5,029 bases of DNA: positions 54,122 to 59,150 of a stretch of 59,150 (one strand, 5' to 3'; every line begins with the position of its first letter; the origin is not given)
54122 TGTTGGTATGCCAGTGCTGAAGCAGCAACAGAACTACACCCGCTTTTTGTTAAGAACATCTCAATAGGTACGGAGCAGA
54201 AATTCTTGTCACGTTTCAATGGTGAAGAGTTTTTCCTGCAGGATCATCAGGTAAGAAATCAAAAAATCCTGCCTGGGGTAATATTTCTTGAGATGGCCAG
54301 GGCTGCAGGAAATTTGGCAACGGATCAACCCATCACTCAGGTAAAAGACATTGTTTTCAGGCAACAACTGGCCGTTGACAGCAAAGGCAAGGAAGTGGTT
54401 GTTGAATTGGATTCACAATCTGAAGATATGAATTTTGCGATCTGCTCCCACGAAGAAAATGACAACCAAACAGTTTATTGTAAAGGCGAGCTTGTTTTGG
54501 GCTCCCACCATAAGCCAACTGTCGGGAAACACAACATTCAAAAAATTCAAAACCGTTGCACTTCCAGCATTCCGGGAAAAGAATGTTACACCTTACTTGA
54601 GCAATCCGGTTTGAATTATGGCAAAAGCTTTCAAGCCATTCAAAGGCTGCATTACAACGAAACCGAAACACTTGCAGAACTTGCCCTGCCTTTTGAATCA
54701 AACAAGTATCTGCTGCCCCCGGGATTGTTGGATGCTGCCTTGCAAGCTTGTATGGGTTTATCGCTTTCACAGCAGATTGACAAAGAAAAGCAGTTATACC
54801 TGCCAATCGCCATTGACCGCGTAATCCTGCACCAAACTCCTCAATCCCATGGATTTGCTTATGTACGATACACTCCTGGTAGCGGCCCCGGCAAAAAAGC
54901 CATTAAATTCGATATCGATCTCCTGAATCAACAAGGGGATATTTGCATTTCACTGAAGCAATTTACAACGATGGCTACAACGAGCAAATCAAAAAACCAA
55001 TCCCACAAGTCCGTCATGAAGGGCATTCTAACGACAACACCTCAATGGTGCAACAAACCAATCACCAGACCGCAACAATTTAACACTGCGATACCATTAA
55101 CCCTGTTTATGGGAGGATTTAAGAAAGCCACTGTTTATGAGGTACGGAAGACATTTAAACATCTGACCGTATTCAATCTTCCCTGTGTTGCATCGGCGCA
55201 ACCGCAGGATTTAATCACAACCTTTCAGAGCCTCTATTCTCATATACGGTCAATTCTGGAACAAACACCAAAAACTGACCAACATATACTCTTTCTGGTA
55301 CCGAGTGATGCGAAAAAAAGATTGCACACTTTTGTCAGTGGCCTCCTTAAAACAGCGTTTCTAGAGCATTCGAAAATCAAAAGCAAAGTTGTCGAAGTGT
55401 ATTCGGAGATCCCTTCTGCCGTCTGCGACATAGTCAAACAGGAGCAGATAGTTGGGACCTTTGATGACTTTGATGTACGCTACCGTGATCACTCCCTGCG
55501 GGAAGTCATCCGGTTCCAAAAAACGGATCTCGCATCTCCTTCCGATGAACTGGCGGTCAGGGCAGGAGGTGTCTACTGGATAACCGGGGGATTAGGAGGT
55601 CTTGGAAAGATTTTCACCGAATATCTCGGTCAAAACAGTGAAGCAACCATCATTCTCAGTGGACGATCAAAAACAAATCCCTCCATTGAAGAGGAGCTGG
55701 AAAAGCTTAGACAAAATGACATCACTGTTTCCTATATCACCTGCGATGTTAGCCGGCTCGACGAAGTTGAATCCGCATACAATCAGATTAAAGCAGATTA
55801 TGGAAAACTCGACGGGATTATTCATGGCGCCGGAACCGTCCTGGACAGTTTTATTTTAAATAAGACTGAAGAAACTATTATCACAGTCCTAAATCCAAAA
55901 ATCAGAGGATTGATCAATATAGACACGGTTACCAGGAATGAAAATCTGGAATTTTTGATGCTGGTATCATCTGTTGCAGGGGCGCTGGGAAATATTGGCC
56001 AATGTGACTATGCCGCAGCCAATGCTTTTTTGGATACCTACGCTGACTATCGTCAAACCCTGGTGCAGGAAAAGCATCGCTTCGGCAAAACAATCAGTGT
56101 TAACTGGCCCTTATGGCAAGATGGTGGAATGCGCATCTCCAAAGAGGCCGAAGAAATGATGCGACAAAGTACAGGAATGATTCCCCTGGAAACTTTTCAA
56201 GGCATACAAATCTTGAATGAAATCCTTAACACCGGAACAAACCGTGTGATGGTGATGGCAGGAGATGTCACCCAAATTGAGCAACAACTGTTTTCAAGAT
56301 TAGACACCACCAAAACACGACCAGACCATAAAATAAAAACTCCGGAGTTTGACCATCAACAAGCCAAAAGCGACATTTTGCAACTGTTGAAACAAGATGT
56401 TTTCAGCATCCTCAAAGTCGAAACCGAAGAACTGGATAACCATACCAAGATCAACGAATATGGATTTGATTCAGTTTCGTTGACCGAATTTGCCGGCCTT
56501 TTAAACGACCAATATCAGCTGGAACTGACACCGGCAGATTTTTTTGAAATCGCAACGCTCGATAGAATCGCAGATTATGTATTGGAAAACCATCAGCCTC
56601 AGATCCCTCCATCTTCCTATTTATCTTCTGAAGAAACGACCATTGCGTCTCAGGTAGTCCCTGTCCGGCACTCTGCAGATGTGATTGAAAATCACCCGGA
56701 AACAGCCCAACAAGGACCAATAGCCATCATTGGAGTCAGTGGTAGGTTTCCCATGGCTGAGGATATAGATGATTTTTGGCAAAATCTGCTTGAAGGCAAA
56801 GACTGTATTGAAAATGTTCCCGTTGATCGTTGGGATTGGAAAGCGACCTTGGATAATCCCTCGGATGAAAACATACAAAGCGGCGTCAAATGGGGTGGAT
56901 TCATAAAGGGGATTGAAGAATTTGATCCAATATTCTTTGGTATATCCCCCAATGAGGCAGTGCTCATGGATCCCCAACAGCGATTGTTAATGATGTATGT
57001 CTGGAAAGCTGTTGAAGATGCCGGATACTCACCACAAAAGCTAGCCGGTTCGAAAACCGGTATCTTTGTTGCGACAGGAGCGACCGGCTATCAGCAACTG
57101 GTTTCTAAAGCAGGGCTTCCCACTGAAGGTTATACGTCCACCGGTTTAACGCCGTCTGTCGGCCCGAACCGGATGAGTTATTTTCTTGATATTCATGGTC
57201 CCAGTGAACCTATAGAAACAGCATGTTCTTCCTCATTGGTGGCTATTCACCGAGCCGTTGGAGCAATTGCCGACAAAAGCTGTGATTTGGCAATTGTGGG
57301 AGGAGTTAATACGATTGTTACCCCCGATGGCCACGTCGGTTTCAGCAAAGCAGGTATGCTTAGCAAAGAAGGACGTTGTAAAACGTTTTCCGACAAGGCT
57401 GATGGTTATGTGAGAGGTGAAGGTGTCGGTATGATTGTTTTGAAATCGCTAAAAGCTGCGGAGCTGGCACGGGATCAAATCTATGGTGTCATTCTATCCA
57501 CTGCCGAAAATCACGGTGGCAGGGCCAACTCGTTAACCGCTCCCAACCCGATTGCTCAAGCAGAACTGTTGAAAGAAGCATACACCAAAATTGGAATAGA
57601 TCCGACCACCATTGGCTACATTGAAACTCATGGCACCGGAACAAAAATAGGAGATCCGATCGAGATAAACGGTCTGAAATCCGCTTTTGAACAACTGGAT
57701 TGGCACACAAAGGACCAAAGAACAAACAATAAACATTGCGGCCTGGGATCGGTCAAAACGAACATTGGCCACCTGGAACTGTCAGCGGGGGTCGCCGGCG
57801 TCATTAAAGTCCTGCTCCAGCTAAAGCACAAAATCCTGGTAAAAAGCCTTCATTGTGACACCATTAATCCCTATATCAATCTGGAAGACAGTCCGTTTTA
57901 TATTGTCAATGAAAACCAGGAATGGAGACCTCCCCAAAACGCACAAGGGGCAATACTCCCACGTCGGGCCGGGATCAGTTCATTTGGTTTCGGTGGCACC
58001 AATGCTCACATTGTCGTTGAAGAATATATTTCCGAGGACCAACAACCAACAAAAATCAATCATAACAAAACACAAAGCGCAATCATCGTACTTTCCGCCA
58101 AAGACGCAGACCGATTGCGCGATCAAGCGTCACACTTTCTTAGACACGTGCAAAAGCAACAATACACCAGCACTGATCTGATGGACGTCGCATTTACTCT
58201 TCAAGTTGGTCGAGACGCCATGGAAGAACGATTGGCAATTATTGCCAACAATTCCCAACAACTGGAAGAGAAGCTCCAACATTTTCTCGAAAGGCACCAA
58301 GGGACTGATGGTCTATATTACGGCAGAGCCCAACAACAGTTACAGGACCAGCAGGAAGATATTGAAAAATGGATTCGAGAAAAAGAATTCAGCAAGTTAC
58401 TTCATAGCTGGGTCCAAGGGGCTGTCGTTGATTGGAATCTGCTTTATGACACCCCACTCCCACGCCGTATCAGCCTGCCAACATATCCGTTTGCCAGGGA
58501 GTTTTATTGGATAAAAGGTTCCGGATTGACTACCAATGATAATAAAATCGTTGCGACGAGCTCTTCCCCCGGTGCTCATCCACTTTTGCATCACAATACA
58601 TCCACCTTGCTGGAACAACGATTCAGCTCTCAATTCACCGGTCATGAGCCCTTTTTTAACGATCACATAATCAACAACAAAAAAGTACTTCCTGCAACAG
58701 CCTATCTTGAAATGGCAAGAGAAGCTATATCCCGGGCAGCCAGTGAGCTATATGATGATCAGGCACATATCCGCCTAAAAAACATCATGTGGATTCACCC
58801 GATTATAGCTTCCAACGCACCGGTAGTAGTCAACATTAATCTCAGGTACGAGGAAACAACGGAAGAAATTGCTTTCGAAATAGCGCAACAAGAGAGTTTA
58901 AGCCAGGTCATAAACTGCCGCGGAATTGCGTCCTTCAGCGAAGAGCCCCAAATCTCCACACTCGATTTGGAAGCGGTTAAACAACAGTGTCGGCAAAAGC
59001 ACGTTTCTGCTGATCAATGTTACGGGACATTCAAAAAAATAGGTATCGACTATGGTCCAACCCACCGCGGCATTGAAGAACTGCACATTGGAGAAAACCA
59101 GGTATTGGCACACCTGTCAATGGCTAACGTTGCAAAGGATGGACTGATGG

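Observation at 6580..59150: Very large orphan trans-AT PKS / NRPS assembly line (at least 11 modules, incomplete in the window)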

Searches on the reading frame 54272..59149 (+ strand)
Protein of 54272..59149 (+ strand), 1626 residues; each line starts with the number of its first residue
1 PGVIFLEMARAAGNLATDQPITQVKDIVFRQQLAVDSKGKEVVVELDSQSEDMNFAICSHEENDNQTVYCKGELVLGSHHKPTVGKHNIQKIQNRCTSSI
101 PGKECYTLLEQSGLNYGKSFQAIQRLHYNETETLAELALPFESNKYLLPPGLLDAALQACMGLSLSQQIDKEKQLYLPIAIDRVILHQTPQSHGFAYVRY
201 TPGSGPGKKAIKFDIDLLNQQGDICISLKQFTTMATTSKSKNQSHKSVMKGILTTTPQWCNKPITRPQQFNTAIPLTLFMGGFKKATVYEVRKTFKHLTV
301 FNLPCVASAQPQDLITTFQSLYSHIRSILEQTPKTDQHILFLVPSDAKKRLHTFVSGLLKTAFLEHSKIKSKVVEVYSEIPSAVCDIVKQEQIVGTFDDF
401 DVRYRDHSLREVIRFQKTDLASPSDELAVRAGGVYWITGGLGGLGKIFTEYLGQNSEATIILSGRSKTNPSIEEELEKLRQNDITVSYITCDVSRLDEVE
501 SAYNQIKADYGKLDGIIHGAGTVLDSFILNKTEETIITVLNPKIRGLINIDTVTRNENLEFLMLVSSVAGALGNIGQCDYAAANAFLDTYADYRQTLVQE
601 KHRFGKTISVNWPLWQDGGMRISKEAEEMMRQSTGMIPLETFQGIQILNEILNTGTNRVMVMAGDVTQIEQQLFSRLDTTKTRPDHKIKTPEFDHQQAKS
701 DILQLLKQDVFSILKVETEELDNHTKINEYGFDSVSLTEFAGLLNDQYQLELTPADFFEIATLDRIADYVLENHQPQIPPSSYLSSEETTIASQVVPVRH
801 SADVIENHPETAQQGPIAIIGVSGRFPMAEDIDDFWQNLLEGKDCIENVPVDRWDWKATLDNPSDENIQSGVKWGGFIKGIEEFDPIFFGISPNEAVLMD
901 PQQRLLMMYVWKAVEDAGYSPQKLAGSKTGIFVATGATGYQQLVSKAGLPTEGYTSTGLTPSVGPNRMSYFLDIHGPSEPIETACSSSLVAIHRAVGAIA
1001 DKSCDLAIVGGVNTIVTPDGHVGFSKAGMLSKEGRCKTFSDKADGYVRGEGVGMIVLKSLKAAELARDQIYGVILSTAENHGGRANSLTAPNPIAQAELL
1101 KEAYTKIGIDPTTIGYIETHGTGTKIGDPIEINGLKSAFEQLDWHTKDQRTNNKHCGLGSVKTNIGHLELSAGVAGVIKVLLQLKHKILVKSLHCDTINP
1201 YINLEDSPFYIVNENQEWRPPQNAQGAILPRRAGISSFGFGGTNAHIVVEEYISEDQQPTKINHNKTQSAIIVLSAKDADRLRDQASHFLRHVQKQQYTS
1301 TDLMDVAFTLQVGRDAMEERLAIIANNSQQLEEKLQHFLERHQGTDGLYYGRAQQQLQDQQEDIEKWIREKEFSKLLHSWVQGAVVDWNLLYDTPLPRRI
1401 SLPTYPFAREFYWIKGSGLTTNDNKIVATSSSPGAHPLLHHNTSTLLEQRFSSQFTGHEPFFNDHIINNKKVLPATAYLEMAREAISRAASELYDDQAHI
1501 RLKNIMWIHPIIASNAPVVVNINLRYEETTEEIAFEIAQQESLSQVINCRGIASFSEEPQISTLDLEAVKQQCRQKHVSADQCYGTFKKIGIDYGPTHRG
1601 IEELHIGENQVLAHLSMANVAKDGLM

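Call 14: find_homologous_proteins(query=window:54272-59149:+, max_evalue=1e-50)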
Query window:54272-59149:+ (1626 aa): 380 proteins with E <= 1e-50 among 8000 candidates; the best 120 are listed.
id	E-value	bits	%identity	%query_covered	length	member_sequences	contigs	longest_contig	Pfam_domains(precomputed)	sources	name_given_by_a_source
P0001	0.0e+0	2184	41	88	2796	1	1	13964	PF08659.17,PF22336.3,PF00109.33,PF21089.4,PF22621.3,PF00550.32,PF13561.13,PF00108.30,PF23297.2,PF16197.12,PF14765.13,PF00106.32,PF02801.29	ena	-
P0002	0.0e+0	2092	43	99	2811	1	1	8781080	PF08659.17,PF22336.3,PF00109.33,PF21089.4,PF22621.3,PF00550.32,PF13561.13,PF00108.30,PF23297.2,PF16197.12,PF14765.13,PF00106.32,PF02801.29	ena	-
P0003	0.0e+0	1969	41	85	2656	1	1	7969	PF08659.17,PF22336.3,PF21607.3,PF00109.33,PF21089.4,PF22621.3,PF00550.32,PF13561.13,PF00108.30,PF23297.2,PF16197.12,PF14765.13,PF00106.32,PF02801.29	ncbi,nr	ncbi:MAG: SDR family NAD(P)-dependent oxidoreductase, partial [Planctomycetes bacterium]|nr:SDR fami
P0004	0.0e+0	1858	43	57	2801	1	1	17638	PF08659.17,PF22336.3,PF00109.33,PF21089.4,PF22621.3,PF00550.32,PF13561.13,PF00108.30,PF23297.2,PF16197.12,PF14765.13,PF00106.32,PF02801.29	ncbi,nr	ncbi:MAG: SDR family NAD(P)-dependent oxidoreductase [Anaerolineae bacterium]|nr:SDR family NAD(P)-d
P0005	0.0e+0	1678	35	87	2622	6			PF08659.17,PF22336.3,PF00109.33,PF21089.4,PF22621.3,PF00550.32,PF22818.3,PF13561.13,PF00108.30,PF23297.2,PF16197.12,PF14765.13,PF00106.32,PF02801.29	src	-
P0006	0.0e+0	1671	35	87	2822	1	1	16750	PF08659.17,PF22336.3,PF00109.33,PF21089.4,PF22621.3,PF00550.32,PF13561.13,PF00108.30,PF16197.12,PF14765.13,PF00106.32,PF02801.29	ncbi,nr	ncbi:MAG TPA: SDR family NAD(P)-dependent oxidoreductase [Thermoanaerobaculia bacterium]|nr:SDR fami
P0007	0.0e+0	1653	37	87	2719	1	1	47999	PF08659.17,PF22336.3,PF00109.33,PF21089.4,PF22621.3,PF00550.32,PF13561.13,PF00108.30,PF23297.2,PF16197.12,PF01370.28,PF14765.13,PF00106.32,PF02801.29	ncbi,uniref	ncbi:SDR family NAD(P)-dependent oxidoreductase [Streptomyces sp. NPDC015220]|uniref:SDR family NAD(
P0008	0.0e+0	1641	51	37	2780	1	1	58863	PF08659.17,PF22336.3,PF00109.33,PF21089.4,PF22621.3,PF00550.32,PF13561.13,PF00108.30,PF16197.12,PF14765.13,PF00106.32,PF02801.29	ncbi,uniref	ncbi:SDR family NAD(P)-dependent oxidoreductase [Streptomyces capoamus]|uniref:SDR family NAD(P)-dep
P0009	0.0e+0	1636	52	37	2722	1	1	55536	PF08659.17,PF22336.3,PF00109.33,PF21089.4,PF22621.3,PF00550.32,PF13561.13,PF00108.30,PF16197.12,PF14765.13,PF00106.32,PF02801.29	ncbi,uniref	ncbi:SDR family NAD(P)-dependent oxidoreductase [Kitasatospora xanthocidica]|uniref:SDR family NAD(P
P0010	0.0e+0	1579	35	78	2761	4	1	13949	PF08659.17,PF22336.3,PF00109.33,PF21394.4,PF21089.4,PF22621.3,PF00550.32,PF13561.13,PF00108.30,PF23297.2,PF16197.12,PF14765.13,PF00106.32,PF02801.29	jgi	jgi:polyketide synthase PksL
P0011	0.0e+0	1568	43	87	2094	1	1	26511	PF08659.17,PF22336.3,PF00109.33,PF21089.4,PF22621.3,PF00550.32,PF13561.13,PF23297.2,PF16197.12,PF14765.13,PF00106.32,PF02801.29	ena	-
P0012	0.0e+0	1558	37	79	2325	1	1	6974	PF08659.17,PF22336.3,PF00109.33,PF21089.4,PF22621.3,PF00550.32,PF13561.13,PF14765.13,PF00106.32,PF02801.29,PF16197.12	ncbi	ncbi:MAG TPA: SDR family NAD(P)-dependent oxidoreductase, partial [Ramlibacter sp.]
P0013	0.0e+0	1544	36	80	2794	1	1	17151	PF08659.17,PF22336.3,PF00109.33,PF21394.4,PF21089.4,PF22621.3,PF00550.32,PF13561.13,PF00108.30,PF16197.12,PF14765.13,PF00106.32,PF02801.29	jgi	jgi:acyl transferase domain-containing protein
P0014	0.0e+0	1534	42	99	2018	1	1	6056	PF08659.17,PF22336.3,PF00109.33,PF21394.4,PF21089.4,PF22621.3,PF00550.32,PF22818.3,PF13561.13,PF23297.2,PF16197.12,PF14765.13,PF00106.32,PF02801.29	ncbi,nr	ncbi:MAG: SDR family NAD(P)-dependent oxidoreductase, partial [Gammaproteobacteria bacterium]|nr:SDR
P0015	0.0e+0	1531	35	91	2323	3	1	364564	PF08659.17,PF22336.3,PF00109.33,PF21089.4,PF22621.3,PF00550.32,PF00108.30,PF23297.2,PF16197.12,PF14765.13,PF00106.32,PF02801.29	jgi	jgi:polyketide synthase PksN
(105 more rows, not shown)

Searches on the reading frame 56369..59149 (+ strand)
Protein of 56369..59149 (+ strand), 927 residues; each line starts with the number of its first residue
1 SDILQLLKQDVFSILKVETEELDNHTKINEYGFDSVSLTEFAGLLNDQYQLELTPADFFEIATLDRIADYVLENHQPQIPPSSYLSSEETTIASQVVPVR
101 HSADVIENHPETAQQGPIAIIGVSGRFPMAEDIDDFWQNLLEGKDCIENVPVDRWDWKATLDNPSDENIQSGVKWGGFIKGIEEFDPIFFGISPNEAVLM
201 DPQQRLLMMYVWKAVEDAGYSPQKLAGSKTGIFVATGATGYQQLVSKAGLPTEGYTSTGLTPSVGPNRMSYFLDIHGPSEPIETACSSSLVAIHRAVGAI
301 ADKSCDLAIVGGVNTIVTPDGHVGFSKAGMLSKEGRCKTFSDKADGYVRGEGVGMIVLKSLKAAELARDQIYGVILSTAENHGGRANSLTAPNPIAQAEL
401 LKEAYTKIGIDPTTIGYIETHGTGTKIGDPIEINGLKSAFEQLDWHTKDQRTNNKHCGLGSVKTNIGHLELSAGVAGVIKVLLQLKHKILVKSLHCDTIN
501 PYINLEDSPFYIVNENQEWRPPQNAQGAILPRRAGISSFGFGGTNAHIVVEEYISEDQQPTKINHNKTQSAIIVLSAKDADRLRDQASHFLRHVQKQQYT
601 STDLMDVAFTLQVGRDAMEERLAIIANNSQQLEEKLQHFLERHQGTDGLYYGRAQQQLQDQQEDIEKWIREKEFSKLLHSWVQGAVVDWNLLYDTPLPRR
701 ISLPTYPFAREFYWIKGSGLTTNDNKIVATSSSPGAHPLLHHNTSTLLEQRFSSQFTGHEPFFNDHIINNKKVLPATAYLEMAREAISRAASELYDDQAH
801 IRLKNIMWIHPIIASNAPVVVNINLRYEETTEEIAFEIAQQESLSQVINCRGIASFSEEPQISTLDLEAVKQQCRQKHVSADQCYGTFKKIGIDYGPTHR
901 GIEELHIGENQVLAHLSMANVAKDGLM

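Call 74: find_related_loci(query=window:56369-59149:+, collection=metagenome_contigs, flank=10000)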
Query window:56369-59149:+ (927 aa) in metagenome_contigs; peptide patterns used: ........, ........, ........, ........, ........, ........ (x = any residue, [..] = any of these).
27 stretches matched a pattern; 2 encode a relative of the query (tblastn E <= 1e-3); 2 distinct loci.
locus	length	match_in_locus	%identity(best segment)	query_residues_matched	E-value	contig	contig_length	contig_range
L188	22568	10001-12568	36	118-717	4e-83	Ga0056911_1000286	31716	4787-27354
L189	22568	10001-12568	36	118-717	4e-83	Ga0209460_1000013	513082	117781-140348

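Call 75: find_related_loci(query=window:56369-59149:+, collection=genome_contigs, flank=10000)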
Query window:56369-59149:+ (927 aa) in genome_contigs; peptide patterns used: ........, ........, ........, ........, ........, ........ (x = any residue, [..] = any of these).
14 stretches matched a pattern, but none encodes a relative of the query by tblastn (E <= 1e-3).
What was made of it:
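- No relative of the ORF3 tail turned up in 185,579 species genomes or in JGI metagenomes (calls 74, 75).
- Tried and rejected: Protein-level scans with the ORF3 tail found only 36% relatives in metagenomes and none in genomes (calls 74, 75).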
